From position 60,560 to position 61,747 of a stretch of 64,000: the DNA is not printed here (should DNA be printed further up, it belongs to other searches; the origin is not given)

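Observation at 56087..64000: Type I R-M operon in which four of seven genes are non-R-M cargo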

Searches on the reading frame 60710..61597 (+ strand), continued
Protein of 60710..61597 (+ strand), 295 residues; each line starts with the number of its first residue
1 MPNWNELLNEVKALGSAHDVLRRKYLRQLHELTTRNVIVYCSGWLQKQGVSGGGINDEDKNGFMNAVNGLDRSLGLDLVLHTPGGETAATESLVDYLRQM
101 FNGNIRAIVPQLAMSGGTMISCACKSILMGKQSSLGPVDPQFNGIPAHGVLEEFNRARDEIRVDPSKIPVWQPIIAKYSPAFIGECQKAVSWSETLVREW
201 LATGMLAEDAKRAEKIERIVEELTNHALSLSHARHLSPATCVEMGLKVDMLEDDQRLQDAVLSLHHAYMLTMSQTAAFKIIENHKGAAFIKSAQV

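Call 79: get_annotated_region(hit=H2, flank=5000)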
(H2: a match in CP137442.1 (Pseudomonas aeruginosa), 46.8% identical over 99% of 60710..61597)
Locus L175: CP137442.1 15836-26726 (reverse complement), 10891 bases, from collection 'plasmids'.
description: Pseudomonas aeruginosa strain 2021CK-01337 plasmid unnamed2, complete sequence
organism: Pseudomonas aeruginosa (NCBI taxid 287)
taxonomy: Bacteria; Pseudomonadota; Gammaproteobacteria; Pseudomonadales; Pseudomonadaceae; Pseudomonas; Pseudomonas aeruginosa
host: -; source: Homo sapiens,urine; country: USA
typing (MOB-suite, as given by PLSDB): non-mobilizable
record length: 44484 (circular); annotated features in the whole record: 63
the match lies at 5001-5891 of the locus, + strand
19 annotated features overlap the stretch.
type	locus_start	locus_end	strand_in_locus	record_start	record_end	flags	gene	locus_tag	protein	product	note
CDS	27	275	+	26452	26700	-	-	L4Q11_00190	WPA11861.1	hypothetical protein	-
CDS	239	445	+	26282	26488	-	-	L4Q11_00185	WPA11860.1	hypothetical protein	-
CDS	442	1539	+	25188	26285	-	-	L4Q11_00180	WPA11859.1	hypothetical protein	-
CDS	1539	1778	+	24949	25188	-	-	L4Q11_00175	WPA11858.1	hypothetical protein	-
CDS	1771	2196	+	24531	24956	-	-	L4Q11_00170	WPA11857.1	hypothetical protein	-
CDS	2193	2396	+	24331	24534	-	-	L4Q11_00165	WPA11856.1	hypothetical protein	-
CDS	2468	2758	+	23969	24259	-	-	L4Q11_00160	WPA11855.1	hypothetical protein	-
CDS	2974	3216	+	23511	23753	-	-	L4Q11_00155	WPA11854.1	excisionase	-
CDS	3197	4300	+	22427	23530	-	-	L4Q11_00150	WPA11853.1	phage integrase Arm DNA-binding domain-containing protein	-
CDS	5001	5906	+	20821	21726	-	-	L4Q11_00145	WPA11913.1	ATP-dependent Clp protease proteolytic subunit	-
CDS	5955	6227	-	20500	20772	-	-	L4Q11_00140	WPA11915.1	hypothetical protein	-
CDS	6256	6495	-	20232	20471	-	-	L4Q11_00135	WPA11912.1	hypothetical protein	-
CDS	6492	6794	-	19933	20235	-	-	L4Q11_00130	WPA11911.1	hypothetical protein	-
CDS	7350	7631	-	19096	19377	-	-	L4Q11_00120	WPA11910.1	hypothetical protein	-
CDS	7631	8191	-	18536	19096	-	-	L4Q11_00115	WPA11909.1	hypothetical protein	-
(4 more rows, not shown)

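Call 89: predict_structure(alignment_id=A4)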
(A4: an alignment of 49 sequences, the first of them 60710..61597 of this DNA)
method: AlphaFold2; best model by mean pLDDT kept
length: 295 residues; sequences in the alignment: 49
mean_pLDDT: 89.6   pTM: 0.87
mean pLDDT of the five models: 89.6, 88.7, 87.1, 87.1, 85.8
residues with pLDDT >= 90: 181; 70-90: 101; 50-70: 9; < 50: 4
segments of 3 or more residues with pLDDT < 50: 231-233
pLDDT, mean of each block of 10 residues (from residue 1): 75 82 97 98 77 86 96 98 83 97 97 91 97 89 80 89 94 84 89 95 96 96 74 73 96 97 94 90 95 73
secondary structure, 60 per line:
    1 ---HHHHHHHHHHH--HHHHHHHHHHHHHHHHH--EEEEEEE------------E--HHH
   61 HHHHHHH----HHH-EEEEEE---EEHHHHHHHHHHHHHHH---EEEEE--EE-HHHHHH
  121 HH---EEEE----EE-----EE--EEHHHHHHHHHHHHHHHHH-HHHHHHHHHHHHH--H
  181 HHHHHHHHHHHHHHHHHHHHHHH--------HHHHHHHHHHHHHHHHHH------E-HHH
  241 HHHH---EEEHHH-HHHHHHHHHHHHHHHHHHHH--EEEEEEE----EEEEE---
elements in order: H4-14 H17-33 E36-42 H58-67 E76-81 H87-101 E105-109 H115-122 E126-129 H147-163 H165-177 H180-203 H212-229 H238-244 E248-250 H255-274 E277-283 E288-292

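Call 92: fold_search(model_id=the predicted structure, library=pdb)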
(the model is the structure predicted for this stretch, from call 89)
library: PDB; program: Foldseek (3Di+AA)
matches with E <= 10: 892; with E <= 0.001: 0
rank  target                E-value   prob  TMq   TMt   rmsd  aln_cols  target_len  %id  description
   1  4kwb_D                1.7e-03  1.00  0.40  0.50   7.6       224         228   15  Structure of signal peptide peptidase A with C-termini bound in the active sites: insights into specificity, self-proc (released 2013-11-27)
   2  4kwb_B                1.9e-03  1.00  0.40  0.49   7.8       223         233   15  Structure of signal peptide peptidase A with C-termini bound in the active sites: insights into specificity, self-proc (released 2013-11-27)
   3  6sfx_L                3.2e-03  1.00  0.40  0.57   6.2       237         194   13  Cryo-EM structure of ClpP1/2 in the LmClpXP1/2 complex (released 2019-10-16)
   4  3rst_C                3.9e-03  0.99  0.37  0.45   7.9       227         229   13  Crystal structure of Bacillus subtilis signal peptide peptidase A (released 2012-03-28)
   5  4kwb_E                4.1e-03  1.00  0.40  0.49   7.9       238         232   15  Structure of signal peptide peptidase A with C-termini bound in the active sites: insights into specificity, self-proc (released 2013-11-27)
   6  4kwb_A                5.7e-03  1.00  0.35  0.42   8.1       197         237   14  Structure of signal peptide peptidase A with C-termini bound in the active sites: insights into specificity, self-proc (released 2013-11-27)
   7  3rst_A                5.7e-03  0.99  0.34  0.42   8.0       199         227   12  Crystal structure of Bacillus subtilis signal peptide peptidase A (released 2012-03-28)
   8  4kwb_C                6.1e-03  1.00  0.40  0.48   8.0       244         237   14  Structure of signal peptide peptidase A with C-termini bound in the active sites: insights into specificity, self-proc (released 2013-11-27)
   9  3q7h_I                6.8e-03  1.00  0.40  0.58   6.9       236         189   16  Structure of the ClpP subunit of the ATP-dependent Clp Protease from Coxiella burnetii (released 2011-01-12)
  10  3pea_C                6.8e-03  0.90  0.27  0.30  12.3       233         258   12  Crystal structure of enoyl-CoA hydratase from Bacillus anthracis str. 'Ames Ancestor' (released 2010-11-03)
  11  3rst_B                7.6e-03  0.99  0.33  0.42   8.1       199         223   13  Crystal structure of Bacillus subtilis signal peptide peptidase A (released 2012-03-28)
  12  4kwb_F                8.1e-03  1.00  0.36  0.44   7.8       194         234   14  Structure of signal peptide peptidase A with C-termini bound in the active sites: insights into specificity, self-proc (released 2013-11-27)
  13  3viv_A                9.6e-03  1.00  0.39  0.50   4.7       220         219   16  1510-N membrane-bound stomatin-specific protease K138A mutant in complex with a substrate peptide (released 2012-05-23)
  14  3rst_F                1.0e-02  0.99  0.40  0.51   8.4       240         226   14  Crystal structure of Bacillus subtilis signal peptide peptidase A (released 2012-03-28)
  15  4kwb_H                1.1e-02  0.99  0.41  0.50   7.2       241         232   15  Structure of signal peptide peptidase A with C-termini bound in the active sites: insights into specificity, self-proc (released 2013-11-27)
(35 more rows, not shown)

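Call 115: search_protein_families(library=phrogs, proteins=[window:60710-61597:+], max_evalue=0.001)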
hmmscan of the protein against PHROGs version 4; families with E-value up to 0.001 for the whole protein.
window:60710-61597:+ (295 aa): 3 families
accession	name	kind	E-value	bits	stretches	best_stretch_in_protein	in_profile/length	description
phrog_11747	-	unknown function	5.5e-97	325.4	1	17-294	3-289/290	-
phrog_53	-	head and packaging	6e-08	33.3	1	76-137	120-182/583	head maturation protease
phrog_21683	-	unknown function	0.00013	22.1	1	78-142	43-106/337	-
